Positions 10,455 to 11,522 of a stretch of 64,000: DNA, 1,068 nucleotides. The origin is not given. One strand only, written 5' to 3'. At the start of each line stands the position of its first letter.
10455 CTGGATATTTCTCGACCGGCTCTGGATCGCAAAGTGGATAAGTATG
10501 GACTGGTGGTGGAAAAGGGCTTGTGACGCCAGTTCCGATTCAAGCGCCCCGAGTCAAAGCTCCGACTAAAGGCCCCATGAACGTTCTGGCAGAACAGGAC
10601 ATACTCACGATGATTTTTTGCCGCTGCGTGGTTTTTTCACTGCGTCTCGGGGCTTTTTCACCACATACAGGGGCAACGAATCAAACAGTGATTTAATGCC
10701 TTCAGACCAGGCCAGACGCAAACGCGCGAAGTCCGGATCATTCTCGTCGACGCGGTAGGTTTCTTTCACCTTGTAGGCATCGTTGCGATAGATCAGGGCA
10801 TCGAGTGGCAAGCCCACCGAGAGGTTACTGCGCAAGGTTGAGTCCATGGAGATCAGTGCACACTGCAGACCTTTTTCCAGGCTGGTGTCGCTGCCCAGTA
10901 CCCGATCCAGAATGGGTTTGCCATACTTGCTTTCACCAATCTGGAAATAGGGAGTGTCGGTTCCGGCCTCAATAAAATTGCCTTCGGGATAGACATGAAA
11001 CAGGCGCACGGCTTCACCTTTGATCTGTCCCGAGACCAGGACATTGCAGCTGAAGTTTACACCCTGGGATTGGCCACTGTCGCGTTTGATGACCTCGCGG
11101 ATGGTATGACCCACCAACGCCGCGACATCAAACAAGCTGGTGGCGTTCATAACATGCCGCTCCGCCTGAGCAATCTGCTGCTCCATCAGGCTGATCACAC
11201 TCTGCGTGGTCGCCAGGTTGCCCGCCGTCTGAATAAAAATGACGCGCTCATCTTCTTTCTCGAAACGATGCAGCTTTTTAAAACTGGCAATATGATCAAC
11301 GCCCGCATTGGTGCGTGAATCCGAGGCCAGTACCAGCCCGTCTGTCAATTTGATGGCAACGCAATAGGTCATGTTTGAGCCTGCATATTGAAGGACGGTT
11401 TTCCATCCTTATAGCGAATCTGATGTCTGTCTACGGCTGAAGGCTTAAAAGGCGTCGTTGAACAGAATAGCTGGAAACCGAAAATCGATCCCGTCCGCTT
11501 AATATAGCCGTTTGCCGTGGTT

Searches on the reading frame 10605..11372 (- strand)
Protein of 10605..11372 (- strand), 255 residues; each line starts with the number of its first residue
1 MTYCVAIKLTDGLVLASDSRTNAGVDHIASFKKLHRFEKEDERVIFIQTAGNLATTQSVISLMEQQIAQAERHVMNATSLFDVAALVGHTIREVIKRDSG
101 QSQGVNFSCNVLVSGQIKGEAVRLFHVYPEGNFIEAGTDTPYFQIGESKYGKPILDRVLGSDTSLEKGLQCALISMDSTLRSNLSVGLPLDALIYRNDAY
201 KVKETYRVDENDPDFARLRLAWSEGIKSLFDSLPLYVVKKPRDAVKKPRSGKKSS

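Call 37: search_protein_families(library=pfam, proteins=[window:10605-11372:-], max_evalue=0.00001)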
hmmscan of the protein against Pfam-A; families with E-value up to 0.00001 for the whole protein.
window:10605-11372:- (255 aa): 1 family
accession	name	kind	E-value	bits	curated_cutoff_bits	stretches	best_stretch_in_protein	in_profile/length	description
PF00227.31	Proteasome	-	3.5e-11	43.5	22.4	1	4-181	7-175/189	Proteasome subunit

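Call 38: search_protein_families(library=ncbifam, proteins=[window:10605-11372:-], max_evalue=1e-10)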
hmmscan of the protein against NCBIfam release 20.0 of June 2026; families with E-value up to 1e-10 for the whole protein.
window:10605-11372:- (255 aa): 0 families
